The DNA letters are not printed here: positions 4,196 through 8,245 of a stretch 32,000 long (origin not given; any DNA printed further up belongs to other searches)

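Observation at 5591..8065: A 33-residue '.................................' repeat that I cannot assign to a known repeat family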

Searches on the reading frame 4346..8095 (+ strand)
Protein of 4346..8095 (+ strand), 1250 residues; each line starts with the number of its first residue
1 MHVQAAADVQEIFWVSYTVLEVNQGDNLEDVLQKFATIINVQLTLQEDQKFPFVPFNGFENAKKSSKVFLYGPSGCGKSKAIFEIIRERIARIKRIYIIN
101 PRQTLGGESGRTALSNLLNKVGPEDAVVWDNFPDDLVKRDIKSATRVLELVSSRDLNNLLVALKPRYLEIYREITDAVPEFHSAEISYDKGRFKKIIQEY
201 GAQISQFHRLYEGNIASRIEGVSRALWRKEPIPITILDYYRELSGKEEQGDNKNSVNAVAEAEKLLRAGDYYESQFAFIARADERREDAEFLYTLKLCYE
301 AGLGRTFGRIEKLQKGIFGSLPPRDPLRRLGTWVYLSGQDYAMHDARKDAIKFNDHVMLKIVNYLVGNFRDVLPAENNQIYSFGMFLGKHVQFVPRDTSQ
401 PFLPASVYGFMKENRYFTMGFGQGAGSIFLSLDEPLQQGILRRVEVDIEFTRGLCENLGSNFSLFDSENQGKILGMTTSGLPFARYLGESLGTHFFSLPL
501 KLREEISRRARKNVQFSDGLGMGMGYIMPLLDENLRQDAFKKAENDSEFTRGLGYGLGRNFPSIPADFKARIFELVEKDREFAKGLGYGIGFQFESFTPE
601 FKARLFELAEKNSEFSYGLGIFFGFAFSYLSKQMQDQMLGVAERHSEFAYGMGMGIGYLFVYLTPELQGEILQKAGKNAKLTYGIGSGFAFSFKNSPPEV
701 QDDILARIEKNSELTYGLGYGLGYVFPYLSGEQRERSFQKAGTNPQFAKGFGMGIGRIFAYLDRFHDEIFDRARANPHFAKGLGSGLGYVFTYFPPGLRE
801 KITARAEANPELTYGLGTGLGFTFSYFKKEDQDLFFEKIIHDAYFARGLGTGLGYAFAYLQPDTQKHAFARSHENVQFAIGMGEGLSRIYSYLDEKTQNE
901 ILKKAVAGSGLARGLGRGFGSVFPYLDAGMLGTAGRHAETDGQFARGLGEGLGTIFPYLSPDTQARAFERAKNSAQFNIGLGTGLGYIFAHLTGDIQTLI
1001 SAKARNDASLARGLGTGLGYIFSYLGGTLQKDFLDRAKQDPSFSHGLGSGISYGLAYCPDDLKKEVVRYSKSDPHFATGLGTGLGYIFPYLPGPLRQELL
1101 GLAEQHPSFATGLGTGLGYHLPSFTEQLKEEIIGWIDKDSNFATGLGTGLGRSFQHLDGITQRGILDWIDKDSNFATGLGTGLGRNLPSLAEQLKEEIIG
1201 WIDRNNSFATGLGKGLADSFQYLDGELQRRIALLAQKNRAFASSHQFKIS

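Call 4: search_protein_families(library=pfam, proteins=[window:4346-8095:+], max_evalue=10)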
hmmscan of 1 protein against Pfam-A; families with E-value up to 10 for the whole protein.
window:4346-8095:+ (1250 aa): 8 families
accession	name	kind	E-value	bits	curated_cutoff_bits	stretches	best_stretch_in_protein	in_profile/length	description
PF01637.24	ATPase_2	-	0.0021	18.3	33.2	1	66-104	21-60/225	ATPase domain predominantly from Archaea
PF20157.4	Maf_flag10_N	-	0.0069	16.3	23.5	1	1113-1129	118-134/228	Glycosyltransferase Maf N-terminal domain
PF03628.18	PapG_C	-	0.015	15.6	20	0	873-909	40-76/108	PapG chaperone-binding domain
PF00910.28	RNA_helicase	-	0.019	15.9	21.5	1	68-103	1-41/105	RNA helicase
PF11632.14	LcnG-beta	-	0.03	14.9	29.4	0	1161-1185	27-51/61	Lactococcin G-beta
PF02685.22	Glucokinase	-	0.22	11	22.1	1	848-912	132-194/314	Glucokinase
PF03215.21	Rad17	-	0.28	11.5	23.8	1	60-94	41-74/186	Rad17 P-loop domain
PF10581.15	Synapsin_N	-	1.8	8.7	27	0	1072-1083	9-20/29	Synapsin N-terminal region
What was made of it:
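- On HEAT / Armadillo-type repeat families (Pfam HEAT clan): hmmscan at E <= 10 gives no such hit in the window protein (call 4).
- Closest known: Apaf-1 / NB-ARC. Different: The Pfam NB-ARC profile does not match (call 4).
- Closest known: Ankyrin repeat. Different: Pfam Ank models do not match (call 4).
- No HEAT, Arm or TPR model scores at E <= 10 anywhere in 825 residues of repeat (call 4).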

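Call 5: search_protein_families(library=ncbifam, proteins=[window:4346-8095:+], max_evalue=10)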
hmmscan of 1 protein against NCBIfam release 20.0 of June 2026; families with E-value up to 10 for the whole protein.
window:4346-8095:+ (1250 aa): 5 families
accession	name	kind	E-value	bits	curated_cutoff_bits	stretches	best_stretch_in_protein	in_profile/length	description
NF047389.1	ATPase_Sll1717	subfamily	0.0069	15.5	75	1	53-162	17-123/454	P-loop ATPase, Sll1717 family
NF045975.1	VirB4_plasma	equivalog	0.09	10.4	590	1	60-102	508-552/894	Mbov_0397 family ICE element conjugal transfer ATPase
NF010587.0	PRK13980.1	equivalog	0.2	10.8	255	1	155-219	56-120/267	NAD+ synthase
TIGR02928.1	TIGR02928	subfamily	0.22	10.4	181.3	1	63-89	38-64/366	orc1/cdc6 family replication initiation protein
TIGR00376.1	TIGR00376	hypoth_equivalog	0.3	9.5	348.9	1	69-101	178-210/639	IGHMBP2 family helicase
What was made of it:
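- On STAND NTPase (Apaf-1/MalT/NLR class): Only sub-threshold P-loop hits appear: ATPase_2 at 18.3 bits against a 33.2-bit cut-off, and Sll1717 at 15.5 against 75 (calls 4, 5).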

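Call 7: find_homologous_proteins(query=window:4346-8095:+, max_evalue=0.001)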
Query window:4346-8095:+ (1250 aa): 105 proteins with E <= 0.001 among 8000 candidates.
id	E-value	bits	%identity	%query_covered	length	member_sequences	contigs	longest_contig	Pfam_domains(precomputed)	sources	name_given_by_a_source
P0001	0.0e+0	1125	41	98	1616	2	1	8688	PF00211.26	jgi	jgi:class 3 adenylate cyclase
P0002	0.0e+0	1113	40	99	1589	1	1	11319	PF00211.26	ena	-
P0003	0.0e+0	1075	42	99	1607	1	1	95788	PF00211.26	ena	-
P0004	0.0e+0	1065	41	99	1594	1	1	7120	PF00211.26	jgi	jgi:class 3 adenylate cyclase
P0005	0.0e+0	1065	40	97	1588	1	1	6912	PF00211.26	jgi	jgi:class 3 adenylate cyclase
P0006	0.0e+0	1053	40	99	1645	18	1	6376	PF00211.26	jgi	jgi:class 3 adenylate cyclase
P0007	0.0e+0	1050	43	87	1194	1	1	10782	-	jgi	jgi:hypothetical protein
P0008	0.0e+0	1018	38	99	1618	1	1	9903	PF00211.26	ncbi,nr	ncbi:MAG: hypothetical protein M3136_00460 [Thermoproteota archaeon]|nr:hypothetical protein [Thermo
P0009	0.0e+0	1012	44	84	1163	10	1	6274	-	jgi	jgi:hypothetical protein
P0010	1.1e-297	1009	37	98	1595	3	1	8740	PF00211.26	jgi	jgi:class 3 adenylate cyclase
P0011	1.9e-296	1005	38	99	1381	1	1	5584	-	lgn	-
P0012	7.5e-295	999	39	99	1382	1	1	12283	-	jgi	jgi:hypothetical protein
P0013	1.4e-291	989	45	84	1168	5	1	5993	-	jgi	jgi:hypothetical protein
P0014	1.7e-291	988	37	98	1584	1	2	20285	PF00211.26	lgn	-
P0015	4.8e-291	987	37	98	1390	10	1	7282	-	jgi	jgi:hypothetical protein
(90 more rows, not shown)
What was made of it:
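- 4346..8098 (+): Complete ORF of 1250 aa: STAND-type ATPase module followed by the 33-residue repeat array. It has 105 homologues at 32-47% identity, E down to 0 (call 7).
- Checked: The array is conserved in 105 homologues (call 7).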

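Call 8: search_protein_families(library=padloc, proteins=[window:4346-8095:+], max_evalue=1)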
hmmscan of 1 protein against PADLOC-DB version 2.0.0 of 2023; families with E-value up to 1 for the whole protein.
window:4346-8095:+ (1250 aa): 1 family
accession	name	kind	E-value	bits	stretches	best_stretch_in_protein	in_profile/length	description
PDLC04140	mad8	-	0.0039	14.7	1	63-170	25-114/314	mads_8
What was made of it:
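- PADLOC gives only a 14.7-bit P-loop hit (call 8).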

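Call 9: search_solved_structures(query=window:4346-8095:+, max_evalue=10)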
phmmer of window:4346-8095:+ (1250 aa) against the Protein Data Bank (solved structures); distinct sequences matched with E-value up to 10: 3.
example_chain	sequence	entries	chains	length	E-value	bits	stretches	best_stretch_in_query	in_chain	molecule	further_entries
7n4p_A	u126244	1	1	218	0.79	10.5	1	357-445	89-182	Cadherin 23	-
6ncp_B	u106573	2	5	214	1.6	9.5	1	840-884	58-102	ACS202 Fab light chain | antibody ACS202 Fab light chain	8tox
6nc2_L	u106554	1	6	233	1.8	9.3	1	840-884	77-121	Monoclonal antibody ACS202 fragment antigen binding kappa chain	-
